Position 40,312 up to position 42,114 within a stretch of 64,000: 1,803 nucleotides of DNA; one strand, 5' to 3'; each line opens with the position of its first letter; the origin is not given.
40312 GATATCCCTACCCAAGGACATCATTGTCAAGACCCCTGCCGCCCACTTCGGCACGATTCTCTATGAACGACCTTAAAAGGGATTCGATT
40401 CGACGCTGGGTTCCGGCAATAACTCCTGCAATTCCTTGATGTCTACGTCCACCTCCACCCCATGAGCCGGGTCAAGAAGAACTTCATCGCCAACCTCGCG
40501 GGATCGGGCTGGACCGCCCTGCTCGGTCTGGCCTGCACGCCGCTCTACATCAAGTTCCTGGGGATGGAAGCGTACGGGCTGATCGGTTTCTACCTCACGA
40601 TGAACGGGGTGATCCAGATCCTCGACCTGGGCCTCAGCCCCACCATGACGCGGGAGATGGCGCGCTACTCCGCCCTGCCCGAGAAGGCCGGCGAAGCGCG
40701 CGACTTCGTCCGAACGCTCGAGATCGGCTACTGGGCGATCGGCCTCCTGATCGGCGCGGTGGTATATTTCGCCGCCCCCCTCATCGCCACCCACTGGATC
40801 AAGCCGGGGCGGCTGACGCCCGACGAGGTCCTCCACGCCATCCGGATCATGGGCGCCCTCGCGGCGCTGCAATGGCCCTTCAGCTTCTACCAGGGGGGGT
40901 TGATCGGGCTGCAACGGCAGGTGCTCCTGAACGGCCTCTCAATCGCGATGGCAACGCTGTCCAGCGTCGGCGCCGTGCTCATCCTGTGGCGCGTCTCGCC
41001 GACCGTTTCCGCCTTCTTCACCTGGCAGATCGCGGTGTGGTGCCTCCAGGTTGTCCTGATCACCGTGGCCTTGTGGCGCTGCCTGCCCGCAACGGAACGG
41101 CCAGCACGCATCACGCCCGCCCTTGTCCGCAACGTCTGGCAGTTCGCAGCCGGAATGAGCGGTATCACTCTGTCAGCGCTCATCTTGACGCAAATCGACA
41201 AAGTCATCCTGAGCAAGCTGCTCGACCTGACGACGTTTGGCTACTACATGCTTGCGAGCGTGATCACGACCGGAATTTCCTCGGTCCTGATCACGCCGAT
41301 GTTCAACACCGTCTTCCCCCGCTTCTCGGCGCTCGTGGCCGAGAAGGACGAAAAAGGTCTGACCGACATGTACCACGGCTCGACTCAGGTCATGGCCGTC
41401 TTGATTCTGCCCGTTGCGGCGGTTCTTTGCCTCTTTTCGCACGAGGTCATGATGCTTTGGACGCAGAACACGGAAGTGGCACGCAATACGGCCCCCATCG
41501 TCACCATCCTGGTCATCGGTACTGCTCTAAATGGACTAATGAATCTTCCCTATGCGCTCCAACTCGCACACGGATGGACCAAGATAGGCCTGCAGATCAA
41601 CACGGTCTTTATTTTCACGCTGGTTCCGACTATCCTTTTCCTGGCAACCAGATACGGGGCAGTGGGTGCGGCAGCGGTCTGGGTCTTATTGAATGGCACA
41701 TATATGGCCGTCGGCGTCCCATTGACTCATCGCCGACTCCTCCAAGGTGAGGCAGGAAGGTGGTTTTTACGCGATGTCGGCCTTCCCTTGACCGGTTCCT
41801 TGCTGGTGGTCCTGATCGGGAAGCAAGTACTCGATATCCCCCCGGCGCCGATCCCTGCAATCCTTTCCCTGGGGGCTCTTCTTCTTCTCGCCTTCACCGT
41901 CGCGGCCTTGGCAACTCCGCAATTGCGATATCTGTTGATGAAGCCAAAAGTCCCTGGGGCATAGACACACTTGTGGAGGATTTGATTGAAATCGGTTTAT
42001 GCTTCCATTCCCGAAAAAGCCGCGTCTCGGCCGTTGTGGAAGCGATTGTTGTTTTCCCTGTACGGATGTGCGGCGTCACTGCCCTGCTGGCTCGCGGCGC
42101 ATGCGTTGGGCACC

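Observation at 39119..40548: Three nested direct copies of the wzx 5' end bracket successive toxin-antitoxin cassettes, marking an insertion hotspot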

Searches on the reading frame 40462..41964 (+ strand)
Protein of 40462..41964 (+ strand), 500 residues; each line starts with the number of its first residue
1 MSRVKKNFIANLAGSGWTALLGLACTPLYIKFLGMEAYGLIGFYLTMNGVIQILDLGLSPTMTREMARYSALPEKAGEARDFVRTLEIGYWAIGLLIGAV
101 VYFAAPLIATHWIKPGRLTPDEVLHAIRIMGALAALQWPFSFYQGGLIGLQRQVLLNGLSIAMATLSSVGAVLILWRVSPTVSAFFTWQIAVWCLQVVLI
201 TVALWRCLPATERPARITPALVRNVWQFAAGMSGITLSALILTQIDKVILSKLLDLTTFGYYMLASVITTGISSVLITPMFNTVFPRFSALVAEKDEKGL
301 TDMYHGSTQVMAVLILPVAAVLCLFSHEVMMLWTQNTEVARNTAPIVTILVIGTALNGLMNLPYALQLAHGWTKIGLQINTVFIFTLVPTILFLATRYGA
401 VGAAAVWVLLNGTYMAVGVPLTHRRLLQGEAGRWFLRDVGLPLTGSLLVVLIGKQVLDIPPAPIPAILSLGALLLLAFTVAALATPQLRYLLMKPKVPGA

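Call 6: search_protein_families(library=pfam, proteins=[window:40462-41964:+], max_evalue=0.1)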
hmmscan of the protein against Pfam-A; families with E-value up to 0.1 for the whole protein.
window:40462-41964:+ (500 aa): 4 families
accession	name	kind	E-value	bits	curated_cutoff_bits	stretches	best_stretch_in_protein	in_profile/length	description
PF01943.22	Polysacc_synt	-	1.6e-19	70.9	28.2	1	5-291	2-273/274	Polysaccharide biosynthesis protein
PF13440.11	Polysacc_synt_3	-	2.5e-12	47.1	23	1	32-330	5-280/293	Polysaccharide biosynthesis protein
PF03023.19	MurJ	-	1.4e-06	27.6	27.4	1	74-405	47-382/451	Lipid II flippase MurJ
PF01554.23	MatE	-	0.011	15.8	24.9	1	268-384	33-152/161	MatE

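Call 10: find_encoding_contigs(protein=window:40462-41964:+, flank=10000, max_places=10)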
Protein window:40462-41964:+ (500 aa): 1 contig read that carries it; 1 place shown.
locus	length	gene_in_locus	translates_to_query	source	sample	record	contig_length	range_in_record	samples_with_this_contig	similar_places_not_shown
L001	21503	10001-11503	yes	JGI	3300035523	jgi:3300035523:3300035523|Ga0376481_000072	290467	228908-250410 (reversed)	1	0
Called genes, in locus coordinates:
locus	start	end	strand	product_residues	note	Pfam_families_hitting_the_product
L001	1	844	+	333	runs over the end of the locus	PF13641:Glyco_tranf_2_3, PF00535:Glycos_transf_2, PF10111:Glyco_tranf_2_2 (weak)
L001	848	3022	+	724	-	PF09586:YfhO (weak)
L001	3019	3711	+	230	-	PF00535:Glycos_transf_2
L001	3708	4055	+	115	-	PF10066:DUF2304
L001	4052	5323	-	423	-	PF00155:Aminotran_1_2 (weak), PF01041:DegT_DnrJ_EryC1, PF01053:Cys_Met_Meta_PP (weak)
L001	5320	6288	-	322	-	PF01370:Epimerase, PF04321:RmlD_sub_bind, PF16363:GDP_Man_Dehyd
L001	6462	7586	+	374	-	PF13173:AAA_14, PF13635:DUF4143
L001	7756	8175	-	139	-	PF01934:HepT-like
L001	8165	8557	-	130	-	PF01909:NTP_transf_2, PF18765:Polbeta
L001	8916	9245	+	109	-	PF04221:RelB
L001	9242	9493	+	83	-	PF05016:ParE_toxin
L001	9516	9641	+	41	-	-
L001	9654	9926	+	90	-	PF01909:NTP_transf_2 (weak), PF18765:Polbeta (weak)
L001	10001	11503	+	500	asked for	PF01943:Polysacc_synt, PF13440:Polysacc_synt_3, PF03023:MurJ (weak)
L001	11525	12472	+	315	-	PF13489:Methyltransf_23, PF13649:Methyltransf_25 (weak), PF08241:Methyltransf_11, PF08242:Methyltransf_12 (weak)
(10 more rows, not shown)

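Call 13: find_homologous_proteins(query=window:40462-41964:+)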
Query window:40462-41964:+ (500 aa): 2825 proteins with E <= 0.001 among 8000 candidates; the best 120 are listed.
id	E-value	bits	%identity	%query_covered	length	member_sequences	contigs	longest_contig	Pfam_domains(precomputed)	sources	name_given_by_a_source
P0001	0.0e+0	1082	100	100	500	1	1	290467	PF01943.23,PF13440.12,PF03023.20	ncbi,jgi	ncbi:MAG TPA: oligosaccharide flippase family protein [Candidatus Deferrimicrobiaceae bacterium]|jgi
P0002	6.2e-227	772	71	100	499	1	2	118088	PF01943.23,PF13440.12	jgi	jgi:O-antigen/teichoic acid export membrane protein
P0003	1.1e-218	745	69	98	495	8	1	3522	PF01943.23,PF01554.24,PF13440.12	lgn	-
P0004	8.7e-216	736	68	98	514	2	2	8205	PF01943.23,PF13440.12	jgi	jgi:O-antigen/teichoic acid export membrane protein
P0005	1.6e-215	735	68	98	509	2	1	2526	PF01943.23,PF13440.12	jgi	jgi:O-antigen/teichoic acid export membrane protein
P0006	8.3e-215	732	68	98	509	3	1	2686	PF01943.23,PF13440.12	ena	-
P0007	1.1e-214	732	70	93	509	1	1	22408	PF01943.23,PF13440.12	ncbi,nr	ncbi:MAG: oligosaccharide flippase family protein [Deltaproteobacteria bacterium]|nr:oligosaccharide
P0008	3.2e-214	731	67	100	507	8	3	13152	PF01943.23,PF13440.12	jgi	jgi:O-antigen/teichoic acid export membrane protein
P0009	5.2e-214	730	68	99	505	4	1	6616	PF01943.23,PF13440.12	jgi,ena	jgi:O-antigen/teichoic acid export membrane protein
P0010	6.4e-214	730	71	92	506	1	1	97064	PF01943.23,PF13440.12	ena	-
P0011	1.2e-213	729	67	98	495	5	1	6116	PF01943.23,PF13440.12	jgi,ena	-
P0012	1.1e-212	726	66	98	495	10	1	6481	PF01943.23,PF01554.24,PF13440.12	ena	-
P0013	1.7e-212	725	66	100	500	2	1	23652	PF01943.23,PF13440.12,PF03023.20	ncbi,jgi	jgi:O-antigen/teichoic acid export membrane protein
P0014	2.7e-212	724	66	99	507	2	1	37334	PF01943.23,PF13440.12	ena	-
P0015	6.4e-212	723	67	98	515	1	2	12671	PF01943.23,PF13440.12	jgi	jgi:O-antigen/teichoic acid export membrane protein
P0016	6.7e-212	723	70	93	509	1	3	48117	PF01943.23,PF13440.12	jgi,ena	-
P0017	7.1e-212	723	69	93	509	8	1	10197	PF01943.23,PF13440.12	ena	-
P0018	1.3e-211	722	68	98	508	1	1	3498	PF01943.23,PF13440.12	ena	-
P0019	1.9e-211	721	70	93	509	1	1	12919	PF01943.23,PF13440.12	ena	-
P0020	2.9e-211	721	70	93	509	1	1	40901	PF01943.23,PF13440.12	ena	-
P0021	3.2e-211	721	67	100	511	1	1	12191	PF01943.23,PF13440.12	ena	-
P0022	8.3e-211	719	69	91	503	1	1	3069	PF01943.23,PF13440.12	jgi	-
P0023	8.4e-211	719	68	98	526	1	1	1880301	PF01943.23,PF13440.12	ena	-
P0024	1.1e-210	719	67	98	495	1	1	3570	PF01943.23,PF13440.12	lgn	-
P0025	1.4e-210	719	67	98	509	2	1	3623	PF01943.23,PF13440.12,PF03023.20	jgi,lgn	jgi:O-antigen/teichoic acid export membrane protein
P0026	3.9e-210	717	68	98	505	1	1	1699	PF01943.23,PF13440.12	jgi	jgi:O-antigen/teichoic acid export membrane protein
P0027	4.2e-210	717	68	98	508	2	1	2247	PF01943.23,PF13440.12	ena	-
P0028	5.1e-210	717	67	99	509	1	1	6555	PF01943.23,PF13440.12,PF03023.20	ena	-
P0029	5.7e-210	717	67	99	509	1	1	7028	PF01943.23,PF13440.12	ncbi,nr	ncbi:MAG: oligosaccharide flippase family protein [Deltaproteobacteria bacterium]|nr:oligosaccharide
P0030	1.0e-209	716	67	100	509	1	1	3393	PF01943.23,PF13440.12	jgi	jgi:O-antigen/teichoic acid export membrane protein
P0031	1.2e-209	716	66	98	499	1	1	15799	PF01943.23,PF13440.12,PF03023.20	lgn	-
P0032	2.0e-209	715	68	97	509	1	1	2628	PF01943.23,PF13440.12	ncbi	-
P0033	4.1e-209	714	72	90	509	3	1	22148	PF01943.23,PF13440.12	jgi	-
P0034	7.6e-209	713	70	91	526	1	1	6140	PF01943.23,PF13440.12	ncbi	-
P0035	7.7e-209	713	66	97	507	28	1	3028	PF01943.23,PF13440.12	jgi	-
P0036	9.7e-209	712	70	92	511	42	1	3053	PF01943.23,PF13440.12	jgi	-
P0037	1.3e-208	712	68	93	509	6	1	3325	PF01943.23,PF01554.24,PF13440.12,PF03023.20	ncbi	-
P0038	1.7e-208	712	65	99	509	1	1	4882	PF01943.23,PF13440.12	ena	-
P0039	2.7e-208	711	71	90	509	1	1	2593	PF01943.23,PF13440.12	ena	-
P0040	4.3e-208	710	68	93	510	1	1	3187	PF01943.23,PF13440.12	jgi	-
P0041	4.6e-208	710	66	98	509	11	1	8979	PF01943.23,PF13440.12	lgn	-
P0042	5.2e-208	710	71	90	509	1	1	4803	PF01943.23,PF13440.12,PF03023.20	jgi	-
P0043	7.7e-208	709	67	98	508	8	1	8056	PF01943.23,PF13440.12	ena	-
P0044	1.2e-207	709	69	90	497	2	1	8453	PF01943.23,PF13440.12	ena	-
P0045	2.2e-207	708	66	98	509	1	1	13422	PF01943.23,PF13440.12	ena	-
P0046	2.7e-207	708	66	100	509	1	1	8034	PF01943.23,PF13440.12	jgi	jgi:O-antigen/teichoic acid export membrane protein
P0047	4.5e-207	707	71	90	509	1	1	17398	PF01943.23,PF13440.12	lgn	-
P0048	4.9e-207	707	68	91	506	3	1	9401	PF01943.23,PF13440.12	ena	-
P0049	5.1e-207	707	66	100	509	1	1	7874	PF01943.23,PF13440.12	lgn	-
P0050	8.5e-207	706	70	90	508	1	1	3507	PF01943.23,PF13440.12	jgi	jgi:O-antigen/teichoic acid export membrane protein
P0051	1.1e-206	706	69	90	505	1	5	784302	PF01943.23,PF13440.12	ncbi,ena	-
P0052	1.4e-206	705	69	92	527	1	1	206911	PF01943.23,PF13440.12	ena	-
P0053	3.0e-206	704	70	90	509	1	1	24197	PF01943.23,PF13440.12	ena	-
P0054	3.9e-206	704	66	99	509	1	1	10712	PF01943.23,PF13440.12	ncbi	-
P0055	4.3e-206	704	67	98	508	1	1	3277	PF01943.23,PF13440.12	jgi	jgi:O-antigen/teichoic acid export membrane protein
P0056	5.0e-206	704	66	98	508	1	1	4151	PF01943.23,PF13440.12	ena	-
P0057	6.4e-206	703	66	98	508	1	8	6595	PF01943.23,PF13440.12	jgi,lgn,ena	jgi:O-antigen/teichoic acid export membrane protein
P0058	1.8e-205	702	66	98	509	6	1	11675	PF01943.23,PF13440.12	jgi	jgi:O-antigen/teichoic acid export membrane protein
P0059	4.2e-205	700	69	92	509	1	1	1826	PF01943.23,PF13440.12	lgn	-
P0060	5.0e-205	700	67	98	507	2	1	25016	PF01943.23,PF13440.12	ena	-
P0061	1.5e-204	699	66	99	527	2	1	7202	PF01943.23,PF13440.12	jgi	jgi:O-antigen/teichoic acid export membrane protein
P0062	2.1e-204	698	66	99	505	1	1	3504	PF01943.23,PF13440.12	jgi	jgi:O-antigen/teichoic acid export membrane protein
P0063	2.8e-204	698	66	99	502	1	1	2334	PF13440.12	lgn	-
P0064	3.7e-204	697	65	99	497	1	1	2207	PF01943.23,PF13440.12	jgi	jgi:O-antigen/teichoic acid export membrane protein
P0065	1.3e-203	695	67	91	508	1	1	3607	PF01943.23,PF13440.12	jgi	jgi:O-antigen/teichoic acid export membrane protein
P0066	1.1e-202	693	64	99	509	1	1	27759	PF01943.23,PF13440.12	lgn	-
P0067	2.0e-202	692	67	91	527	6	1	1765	PF01943.23,PF13440.12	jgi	-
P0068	4.2e-202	691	65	99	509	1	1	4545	PF01943.23,PF13440.12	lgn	-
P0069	1.6e-200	685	69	92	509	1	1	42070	PF01943.23,PF13440.12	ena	-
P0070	5.4e-200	684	67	92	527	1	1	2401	PF01943.23,PF13440.12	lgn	-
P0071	3.0e-197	675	62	99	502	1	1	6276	PF01943.23,PF13440.12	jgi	jgi:O-antigen/teichoic acid export membrane protein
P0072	1.4e-196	672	62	95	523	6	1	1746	PF01943.23,PF13440.12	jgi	jgi:O-antigen/teichoic acid export membrane protein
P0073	3.2e-196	671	71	86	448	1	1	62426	PF01943.23,PF13440.12,PF03023.20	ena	-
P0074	5.5e-196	670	62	95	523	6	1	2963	PF01943.23,PF01554.24,PF13440.12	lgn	-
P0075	4.9e-193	661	61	100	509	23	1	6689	PF01943.23,PF13440.12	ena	-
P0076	2.0e-192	659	61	100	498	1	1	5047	PF01943.23,PF01554.24,PF13440.12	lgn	-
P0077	6.0e-192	657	63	98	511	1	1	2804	PF01943.23,PF13440.12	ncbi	-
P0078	7.1e-192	657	69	86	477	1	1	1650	PF01943.23,PF13440.12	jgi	-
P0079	2.9e-191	655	62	99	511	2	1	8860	PF01943.23,PF13440.12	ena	-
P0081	9.0e-189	647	62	98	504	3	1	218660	PF01943.23,PF13440.12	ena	-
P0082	9.6e-189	647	61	99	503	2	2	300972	PF01943.23,PF01554.24,PF13440.12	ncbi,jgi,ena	-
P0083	1.4e-188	646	59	100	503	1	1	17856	PF01943.23,PF13440.12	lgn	-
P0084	9.5e-188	643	60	97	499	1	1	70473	PF01943.23,PF13440.12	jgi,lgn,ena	-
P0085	2.5e-187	642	67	91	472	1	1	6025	PF01943.23,PF13440.12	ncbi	-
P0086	2.6e-187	642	59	100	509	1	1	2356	PF01943.23,PF01554.24,PF13440.12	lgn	-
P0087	2.8e-187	642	61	98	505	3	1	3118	PF01943.23,PF13440.12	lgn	-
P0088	4.4e-187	641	62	99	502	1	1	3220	PF13440.12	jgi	jgi:O-antigen/teichoic acid export membrane protein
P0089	5.8e-187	641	62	98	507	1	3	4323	PF01943.23,PF13440.12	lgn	-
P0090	1.6e-186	639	60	99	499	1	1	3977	PF01943.23,PF13440.12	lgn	-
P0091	1.5e-185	636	61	99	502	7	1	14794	PF01943.23,PF13440.12,PF03023.20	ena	-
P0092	2.2e-185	635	71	81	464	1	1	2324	PF01943.23,PF13440.12,PF03023.20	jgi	jgi:O-antigen/teichoic acid export membrane protein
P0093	4.7e-185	634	59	99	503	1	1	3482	PF01943.23,PF13440.12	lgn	-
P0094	7.8e-185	634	61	99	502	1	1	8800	PF01943.23,PF13440.12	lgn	-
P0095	1.1e-184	633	63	95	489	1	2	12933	PF13440.12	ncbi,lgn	-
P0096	1.5e-184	633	59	98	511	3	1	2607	PF01943.23,PF01554.24,PF13440.12,PF03023.20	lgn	-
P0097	2.2e-184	632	59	100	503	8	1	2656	PF01943.23,PF13440.12,PF03023.20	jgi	-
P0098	2.5e-184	632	59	98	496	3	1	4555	PF01943.23,PF01554.24,PF13440.12,PF03023.20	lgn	-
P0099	7.1e-184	630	71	79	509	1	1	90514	PF01943.23,PF13440.12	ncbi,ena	-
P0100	2.3e-183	629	59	99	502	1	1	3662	PF01943.23,PF13440.12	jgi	jgi:O-antigen/teichoic acid export membrane protein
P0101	2.6e-183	629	59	98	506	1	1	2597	PF01943.23,PF13440.12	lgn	-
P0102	8.7e-183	627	59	98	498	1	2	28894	PF13440.12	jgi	jgi:O-antigen/teichoic acid export membrane protein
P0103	8.9e-183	627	61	99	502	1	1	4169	PF01943.23,PF01554.24,PF13440.12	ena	-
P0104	1.3e-182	626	58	98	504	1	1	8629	PF01943.23,PF01554.24,PF13440.12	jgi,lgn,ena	-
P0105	2.4e-182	625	59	98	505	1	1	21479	PF01943.23,PF13440.12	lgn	-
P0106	9.9e-182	623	59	99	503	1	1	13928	PF01943.23,PF13440.12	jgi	jgi:O-antigen/teichoic acid export membrane protein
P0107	1.2e-181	623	60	93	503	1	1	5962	PF01943.23,PF01554.24,PF13440.12,PF03023.20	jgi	-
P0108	2.5e-181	622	60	98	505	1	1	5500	PF01943.23,PF13440.12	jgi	-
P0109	7.6e-181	620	60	93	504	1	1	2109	PF01943.23,PF13440.12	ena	-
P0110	9.1e-181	620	59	99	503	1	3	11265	PF01943.23,PF13440.12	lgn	-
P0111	1.1e-180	620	61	90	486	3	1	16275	PF01943.23,PF13440.12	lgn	-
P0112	1.1e-180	620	60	98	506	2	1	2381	PF13440.12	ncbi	-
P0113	1.4e-180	620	58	98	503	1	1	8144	PF01943.23,PF13440.12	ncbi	-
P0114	1.9e-180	619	61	100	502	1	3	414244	PF01943.23,PF13440.12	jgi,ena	jgi:O-antigen/teichoic acid export membrane protein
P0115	3.1e-180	618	59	93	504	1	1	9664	PF01943.23,PF13440.12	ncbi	-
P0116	3.3e-180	618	59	99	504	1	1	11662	PF01943.23,PF13440.12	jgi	jgi:O-antigen/teichoic acid export membrane protein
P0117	3.7e-180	618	59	99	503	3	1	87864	PF01943.23,PF13440.12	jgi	-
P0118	5.6e-180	618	60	94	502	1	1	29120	PF01943.23,PF13440.12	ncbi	-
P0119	5.8e-180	618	59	96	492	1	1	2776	PF01943.23,PF13440.12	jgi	jgi:O-antigen/teichoic acid export membrane protein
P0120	6.0e-180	618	65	89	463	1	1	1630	PF01943.23,PF13440.12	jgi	jgi:O-antigen/teichoic acid export membrane protein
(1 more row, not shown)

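Call 16: find_related_loci(query=A1, collection=genome_contigs, flank=10000)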
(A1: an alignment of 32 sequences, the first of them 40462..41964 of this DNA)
Query A1 (500 aa) in genome_contigs; peptide patterns used: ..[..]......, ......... (x = any residue, [..] = any of these).
108 stretches matched a pattern; 54 encode a relative of the query (tblastn E <= 1e-3); 53 distinct loci.
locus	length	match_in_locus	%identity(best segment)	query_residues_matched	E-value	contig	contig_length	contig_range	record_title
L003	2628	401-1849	68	1-485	0e+0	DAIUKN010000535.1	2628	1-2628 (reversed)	MAG TPA_asm: Bacteroidota bacterium isolate CTOTU26107 NODE_53116_length_2628_cov_4.411970, whole genome shotgun sequenc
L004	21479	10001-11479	61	1-494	0e+0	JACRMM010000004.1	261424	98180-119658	MAG: Deltaproteobacteria bacterium isolate NC_groundwater_1907_Pr3_S2p5_68_52 SR2-18-S2p5_coassembly_scaffold_52755, who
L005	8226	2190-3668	61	1-494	0e+0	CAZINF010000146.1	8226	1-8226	MAG TPA_asm: uncultured Syntrophus sp. isolate SRP302447_co1_400 genome assembly, contig: NODE_23484_length_8226_cov_19.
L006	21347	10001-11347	69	1-449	0e+0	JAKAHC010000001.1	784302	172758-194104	MAG: Deltaproteobacteria bacterium isolate WY2.bin79 NODE_2_length_784302_cov_4.333317, whole genome shotgun sequence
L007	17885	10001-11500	66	1-498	0e+0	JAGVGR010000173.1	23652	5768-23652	MAG: bacterium isolate DeMMO2_8 c_000000024745, whole genome shotgun sequence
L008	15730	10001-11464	55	1-489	3e-166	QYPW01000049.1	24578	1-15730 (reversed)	MAG: Deltaproteobacteria bacterium isolate PowLak16_MAG18 c_000000070276, whole genome shotgun sequence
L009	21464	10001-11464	52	1-489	9e-161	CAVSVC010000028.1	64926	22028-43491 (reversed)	MAG: uncultured delta proteobacterium isolate MFD02809.bin.2.45 genome assembly, contig: contig_188651, whole genome sho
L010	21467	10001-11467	59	1-489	9e-160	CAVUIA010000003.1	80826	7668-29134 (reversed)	MAG: uncultured bacterium isolate MFD04716.bin.1.102 genome assembly, contig: contig_22523, whole genome shotgun sequenc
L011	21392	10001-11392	51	1-464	6e-149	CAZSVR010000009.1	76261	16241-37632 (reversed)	MAG TPA_asm: uncultured Anaerolineaceae bacterium isolate SRP119689_co1_253 genome assembly, contig: NODE_341_length_762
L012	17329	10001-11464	49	1-489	1e-147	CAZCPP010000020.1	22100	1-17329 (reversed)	MAG TPA_asm: uncultured Anaerolineaceae bacterium isolate binchicken_co97_16 genome assembly, contig: NODE_9672_length_2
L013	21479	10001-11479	48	1-494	4e-147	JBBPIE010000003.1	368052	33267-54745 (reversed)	MAG: Candidatus Onstottus arcticum isolate BPF1-18-20_bin_3 NODE_4_length_368052_cov_43.311407, whole genome shotgun seq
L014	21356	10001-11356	55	1-449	2e-144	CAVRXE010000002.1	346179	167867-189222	MAG: Candidatus Deferrimicrobiaceae bacterium isolate MFD02199.bin.2.95 genome assembly, contig: contig_13708, whole gen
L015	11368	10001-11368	50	1-457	5e-143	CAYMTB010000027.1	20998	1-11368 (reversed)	MAG TPA_asm: uncultured Syntrophorhabdaceae bacterium isolate SRP142039_co1_93 genome assembly, contig: NODE_1810_length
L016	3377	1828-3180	47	1-452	2e-148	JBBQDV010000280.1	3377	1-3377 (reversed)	MAG: Cyanophyceae cyanobacterium isolate Co_metawrap_1141 Cmw_1141_k141_7933015_length_3377_cov_8.0000, whole genome sho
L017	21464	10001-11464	50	1-489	9e-142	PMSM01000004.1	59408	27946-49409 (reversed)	MAG: Blastocatellia bacterium isolate palsa_120 73.20110700_P1D.8_contig_150, whole genome shotgun sequence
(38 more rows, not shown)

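Call 21: find_encoding_contigs(protein=P0002, flank=10000, max_places=4)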
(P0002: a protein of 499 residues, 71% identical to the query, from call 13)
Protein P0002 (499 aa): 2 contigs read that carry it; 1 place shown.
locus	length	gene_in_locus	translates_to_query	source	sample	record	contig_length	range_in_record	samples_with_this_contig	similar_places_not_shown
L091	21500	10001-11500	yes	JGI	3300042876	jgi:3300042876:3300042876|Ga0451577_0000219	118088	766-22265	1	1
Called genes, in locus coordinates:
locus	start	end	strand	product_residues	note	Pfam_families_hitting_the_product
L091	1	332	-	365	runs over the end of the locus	?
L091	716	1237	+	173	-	PF00578:AhpC-TSA, PF08534:Redoxin, PF00255:GSHPx (weak), PF00085:Thioredoxin (faint), PF13905:Thioredoxin_8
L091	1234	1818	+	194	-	PF00578:AhpC-TSA, PF08534:Redoxin, PF00085:Thioredoxin (weak), PF13728:TraF (faint), PF13098:Thioredoxin_2, PF13905:Thioredoxin_8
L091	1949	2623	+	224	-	PF00535:Glycos_transf_2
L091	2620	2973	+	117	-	PF10066:DUF2304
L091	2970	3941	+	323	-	PF01370:Epimerase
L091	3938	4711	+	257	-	PF00483:NTP_transferase, PF12804:NTP_transf_3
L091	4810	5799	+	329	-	PF01370:Epimerase, PF04321:RmlD_sub_bind (weak), PF01073:3Beta_HSD (weak), PF02719:Polysacc_synt_2, PF16363:GDP_Man_Dehyd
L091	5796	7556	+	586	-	PF02776:TPP_enzyme_N, PF00205:TPP_enzyme_M, PF02775:TPP_enzyme_C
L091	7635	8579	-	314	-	PF01370:Epimerase, PF04321:RmlD_sub_bind (weak), PF16363:GDP_Man_Dehyd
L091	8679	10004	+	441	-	PF01041:DegT_DnrJ_EryC1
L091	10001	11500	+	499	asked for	PF01943:Polysacc_synt, PF13440:Polysacc_synt_3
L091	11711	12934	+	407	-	PF14690:Zn_ribbon_ISL3, PF13542:HTH_Tnp_ISL3, PF01610:DDE_Tnp_ISL3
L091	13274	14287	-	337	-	PF00535:Glycos_transf_2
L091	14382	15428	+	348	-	PF13641:Glyco_tranf_2_3, PF00535:Glycos_transf_2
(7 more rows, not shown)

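Call 22: find_encoding_contigs(protein=P0116, flank=10000, max_places=3)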
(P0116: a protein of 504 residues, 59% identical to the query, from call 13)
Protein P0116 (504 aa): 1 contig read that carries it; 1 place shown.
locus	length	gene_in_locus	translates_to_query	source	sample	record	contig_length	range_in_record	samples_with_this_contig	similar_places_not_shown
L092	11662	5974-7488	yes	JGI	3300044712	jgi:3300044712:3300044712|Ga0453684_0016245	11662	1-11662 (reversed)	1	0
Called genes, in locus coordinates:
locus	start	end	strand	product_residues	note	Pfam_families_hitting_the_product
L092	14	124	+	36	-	-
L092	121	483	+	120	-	PF10066:DUF2304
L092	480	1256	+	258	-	PF00483:NTP_transferase, PF12804:NTP_transf_3 (weak)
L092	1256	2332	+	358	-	PF01073:3Beta_HSD, PF01370:Epimerase, PF02719:Polysacc_synt_2, PF04321:RmlD_sub_bind, PF16363:GDP_Man_Dehyd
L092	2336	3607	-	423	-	PF01041:DegT_DnrJ_EryC1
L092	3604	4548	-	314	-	PF01370:Epimerase, PF04321:RmlD_sub_bind, PF16363:GDP_Man_Dehyd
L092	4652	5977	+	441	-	PF01041:DegT_DnrJ_EryC1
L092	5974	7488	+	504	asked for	PF01943:Polysacc_synt, PF13440:Polysacc_synt_3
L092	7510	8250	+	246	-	PF00132:Hexapep (faint)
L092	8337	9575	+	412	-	PF13692:Glyco_trans_1_4, PF00534:Glycos_transf_1, PF13524:Glyco_trans_1_2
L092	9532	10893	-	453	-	PF02310:B12-binding, PF04055:Radical_SAM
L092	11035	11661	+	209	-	?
